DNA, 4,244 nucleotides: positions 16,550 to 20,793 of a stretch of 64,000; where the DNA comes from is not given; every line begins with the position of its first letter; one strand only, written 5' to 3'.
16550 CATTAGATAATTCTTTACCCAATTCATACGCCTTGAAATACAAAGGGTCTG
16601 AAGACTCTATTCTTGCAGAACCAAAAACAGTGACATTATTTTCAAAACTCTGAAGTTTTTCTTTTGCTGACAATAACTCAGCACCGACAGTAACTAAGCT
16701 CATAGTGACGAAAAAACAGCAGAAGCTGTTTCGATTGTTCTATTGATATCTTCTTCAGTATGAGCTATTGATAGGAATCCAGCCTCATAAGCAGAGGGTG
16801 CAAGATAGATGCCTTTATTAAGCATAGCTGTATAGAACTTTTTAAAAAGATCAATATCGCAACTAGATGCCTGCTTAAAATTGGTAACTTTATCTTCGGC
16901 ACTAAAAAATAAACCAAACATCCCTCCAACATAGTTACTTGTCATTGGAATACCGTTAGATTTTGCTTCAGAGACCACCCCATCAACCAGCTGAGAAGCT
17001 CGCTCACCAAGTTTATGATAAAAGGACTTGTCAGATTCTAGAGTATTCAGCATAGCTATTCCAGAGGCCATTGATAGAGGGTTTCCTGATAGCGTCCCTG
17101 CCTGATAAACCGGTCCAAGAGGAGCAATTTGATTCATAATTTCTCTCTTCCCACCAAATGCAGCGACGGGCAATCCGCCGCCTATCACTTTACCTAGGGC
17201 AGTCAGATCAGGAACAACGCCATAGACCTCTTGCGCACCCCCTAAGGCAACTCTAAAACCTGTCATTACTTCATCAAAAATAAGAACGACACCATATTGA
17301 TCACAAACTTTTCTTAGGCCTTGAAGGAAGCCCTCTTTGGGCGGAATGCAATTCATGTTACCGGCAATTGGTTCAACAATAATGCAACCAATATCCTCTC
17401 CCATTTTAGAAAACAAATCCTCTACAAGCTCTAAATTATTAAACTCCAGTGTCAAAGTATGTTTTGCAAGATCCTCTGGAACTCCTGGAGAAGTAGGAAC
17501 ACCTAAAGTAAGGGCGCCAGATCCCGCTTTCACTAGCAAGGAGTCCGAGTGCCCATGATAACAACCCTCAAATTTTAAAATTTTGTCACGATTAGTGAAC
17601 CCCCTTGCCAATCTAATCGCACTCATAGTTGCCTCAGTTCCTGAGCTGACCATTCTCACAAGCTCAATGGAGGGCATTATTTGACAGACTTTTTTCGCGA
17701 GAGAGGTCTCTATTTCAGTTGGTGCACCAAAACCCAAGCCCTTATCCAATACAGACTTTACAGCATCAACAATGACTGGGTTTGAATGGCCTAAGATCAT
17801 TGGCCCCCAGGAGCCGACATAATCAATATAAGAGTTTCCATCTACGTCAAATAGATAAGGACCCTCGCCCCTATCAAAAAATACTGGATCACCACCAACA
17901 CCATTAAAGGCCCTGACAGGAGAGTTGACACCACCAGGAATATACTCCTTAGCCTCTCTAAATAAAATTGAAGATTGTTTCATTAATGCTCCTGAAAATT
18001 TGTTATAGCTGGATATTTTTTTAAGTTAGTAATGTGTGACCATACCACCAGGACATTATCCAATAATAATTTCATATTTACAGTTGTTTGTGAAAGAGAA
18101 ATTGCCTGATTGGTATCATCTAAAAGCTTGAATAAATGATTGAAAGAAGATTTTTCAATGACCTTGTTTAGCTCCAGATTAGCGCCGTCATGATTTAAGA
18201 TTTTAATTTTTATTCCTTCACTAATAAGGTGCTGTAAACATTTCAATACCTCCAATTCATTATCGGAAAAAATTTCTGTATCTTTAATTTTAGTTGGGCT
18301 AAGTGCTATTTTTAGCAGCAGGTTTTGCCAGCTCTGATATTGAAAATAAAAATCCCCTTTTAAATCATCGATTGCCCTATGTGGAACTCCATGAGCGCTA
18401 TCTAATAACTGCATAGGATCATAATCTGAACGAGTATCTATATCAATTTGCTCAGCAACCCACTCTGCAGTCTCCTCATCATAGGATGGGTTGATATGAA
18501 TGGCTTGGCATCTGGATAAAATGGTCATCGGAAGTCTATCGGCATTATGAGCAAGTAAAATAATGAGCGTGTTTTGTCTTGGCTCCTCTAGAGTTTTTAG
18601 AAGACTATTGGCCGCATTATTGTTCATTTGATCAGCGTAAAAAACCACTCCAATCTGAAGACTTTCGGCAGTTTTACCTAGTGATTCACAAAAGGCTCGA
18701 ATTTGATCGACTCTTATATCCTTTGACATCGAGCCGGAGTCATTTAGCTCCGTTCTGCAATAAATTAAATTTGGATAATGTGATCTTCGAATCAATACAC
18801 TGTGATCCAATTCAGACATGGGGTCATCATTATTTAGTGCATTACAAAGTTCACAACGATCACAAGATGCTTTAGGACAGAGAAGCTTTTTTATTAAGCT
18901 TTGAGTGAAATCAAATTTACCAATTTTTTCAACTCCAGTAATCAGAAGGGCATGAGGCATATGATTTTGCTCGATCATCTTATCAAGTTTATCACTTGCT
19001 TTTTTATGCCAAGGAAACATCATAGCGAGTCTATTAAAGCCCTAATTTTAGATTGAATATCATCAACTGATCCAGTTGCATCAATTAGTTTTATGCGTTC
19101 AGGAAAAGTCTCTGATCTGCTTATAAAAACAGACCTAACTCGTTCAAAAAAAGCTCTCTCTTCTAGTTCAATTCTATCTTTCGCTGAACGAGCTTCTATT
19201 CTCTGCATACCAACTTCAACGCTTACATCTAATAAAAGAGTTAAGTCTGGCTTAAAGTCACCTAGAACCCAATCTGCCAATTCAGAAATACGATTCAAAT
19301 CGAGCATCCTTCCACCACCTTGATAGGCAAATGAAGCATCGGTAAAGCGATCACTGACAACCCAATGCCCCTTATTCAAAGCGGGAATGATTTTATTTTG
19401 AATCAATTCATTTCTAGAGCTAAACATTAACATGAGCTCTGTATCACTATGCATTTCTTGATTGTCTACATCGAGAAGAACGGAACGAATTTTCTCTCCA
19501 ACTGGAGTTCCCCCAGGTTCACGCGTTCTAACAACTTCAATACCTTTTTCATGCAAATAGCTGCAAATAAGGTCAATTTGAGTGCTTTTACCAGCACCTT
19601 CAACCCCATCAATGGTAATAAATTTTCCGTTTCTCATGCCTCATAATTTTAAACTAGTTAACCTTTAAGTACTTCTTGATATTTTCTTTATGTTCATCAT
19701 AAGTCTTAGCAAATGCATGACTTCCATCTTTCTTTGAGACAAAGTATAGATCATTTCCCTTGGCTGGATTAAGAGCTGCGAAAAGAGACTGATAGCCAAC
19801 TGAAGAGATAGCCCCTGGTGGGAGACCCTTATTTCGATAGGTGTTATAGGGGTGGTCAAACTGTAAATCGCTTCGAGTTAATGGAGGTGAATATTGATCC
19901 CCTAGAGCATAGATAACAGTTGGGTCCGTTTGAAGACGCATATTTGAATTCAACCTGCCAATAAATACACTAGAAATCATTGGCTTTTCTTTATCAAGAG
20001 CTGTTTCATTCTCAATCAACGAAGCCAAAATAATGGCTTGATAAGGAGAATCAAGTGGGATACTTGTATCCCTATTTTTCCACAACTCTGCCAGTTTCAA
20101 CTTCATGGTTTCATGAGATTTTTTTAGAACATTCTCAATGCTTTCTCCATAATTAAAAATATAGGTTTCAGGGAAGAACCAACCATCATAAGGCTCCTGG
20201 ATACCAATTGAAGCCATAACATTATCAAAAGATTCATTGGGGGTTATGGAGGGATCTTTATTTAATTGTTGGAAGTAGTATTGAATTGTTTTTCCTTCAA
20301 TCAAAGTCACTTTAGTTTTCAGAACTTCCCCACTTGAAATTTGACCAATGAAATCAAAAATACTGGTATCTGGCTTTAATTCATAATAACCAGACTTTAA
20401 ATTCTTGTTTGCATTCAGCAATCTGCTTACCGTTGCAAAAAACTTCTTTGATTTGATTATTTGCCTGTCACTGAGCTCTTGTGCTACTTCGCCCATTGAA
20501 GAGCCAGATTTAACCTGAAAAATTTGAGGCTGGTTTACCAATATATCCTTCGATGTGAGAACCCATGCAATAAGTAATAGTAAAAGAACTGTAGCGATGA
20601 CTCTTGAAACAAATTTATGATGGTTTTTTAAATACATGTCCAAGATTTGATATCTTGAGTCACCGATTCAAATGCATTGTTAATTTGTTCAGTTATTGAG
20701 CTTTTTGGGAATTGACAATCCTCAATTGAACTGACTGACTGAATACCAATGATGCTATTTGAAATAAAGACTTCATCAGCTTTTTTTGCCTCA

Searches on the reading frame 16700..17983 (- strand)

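Call 37: search_protein_families(library=pfam, proteins=[window:16700-17983:-], max_evalue=1e-8)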
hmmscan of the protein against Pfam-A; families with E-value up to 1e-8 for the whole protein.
window:16700-17983:- (427 aa): 1 family
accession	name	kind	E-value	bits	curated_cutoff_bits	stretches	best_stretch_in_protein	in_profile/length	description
PF00202.27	Aminotran_3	-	6e-72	243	30.5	1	33-396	10-373/403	Aminotransferase class-III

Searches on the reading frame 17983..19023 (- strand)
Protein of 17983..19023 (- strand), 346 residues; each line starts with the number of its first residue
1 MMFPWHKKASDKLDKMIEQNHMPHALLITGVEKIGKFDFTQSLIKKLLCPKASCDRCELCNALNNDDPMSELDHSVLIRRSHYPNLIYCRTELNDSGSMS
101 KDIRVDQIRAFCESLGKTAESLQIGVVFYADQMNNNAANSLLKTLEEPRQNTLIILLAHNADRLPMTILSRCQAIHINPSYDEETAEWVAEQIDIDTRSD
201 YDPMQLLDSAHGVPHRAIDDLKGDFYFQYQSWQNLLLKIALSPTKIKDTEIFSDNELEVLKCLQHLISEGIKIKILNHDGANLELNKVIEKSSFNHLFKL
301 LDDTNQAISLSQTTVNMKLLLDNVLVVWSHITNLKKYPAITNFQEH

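Call 37: search_protein_families(library=pfam, proteins=[window:17983-19023:-], max_evalue=1e-8)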
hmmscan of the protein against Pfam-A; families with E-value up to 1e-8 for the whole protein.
window:17983-19023:- (346 aa): 1 family
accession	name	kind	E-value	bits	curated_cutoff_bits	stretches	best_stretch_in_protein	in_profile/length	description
PF13177.12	DNA_pol3_delta2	-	8.9e-33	114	27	1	6-179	2-159/161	DNA polymerase III, delta subunit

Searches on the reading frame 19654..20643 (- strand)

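Call 37: search_protein_families(library=pfam, proteins=[window:19654-20643:-], max_evalue=1e-8)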
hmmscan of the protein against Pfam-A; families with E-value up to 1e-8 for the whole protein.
window:19654-20643:- (329 aa): 1 family
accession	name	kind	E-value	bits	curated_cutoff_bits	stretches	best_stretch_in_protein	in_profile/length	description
PF02618.21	YceG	-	9e-83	278.4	32.4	1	42-324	1-275/275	YceG-like family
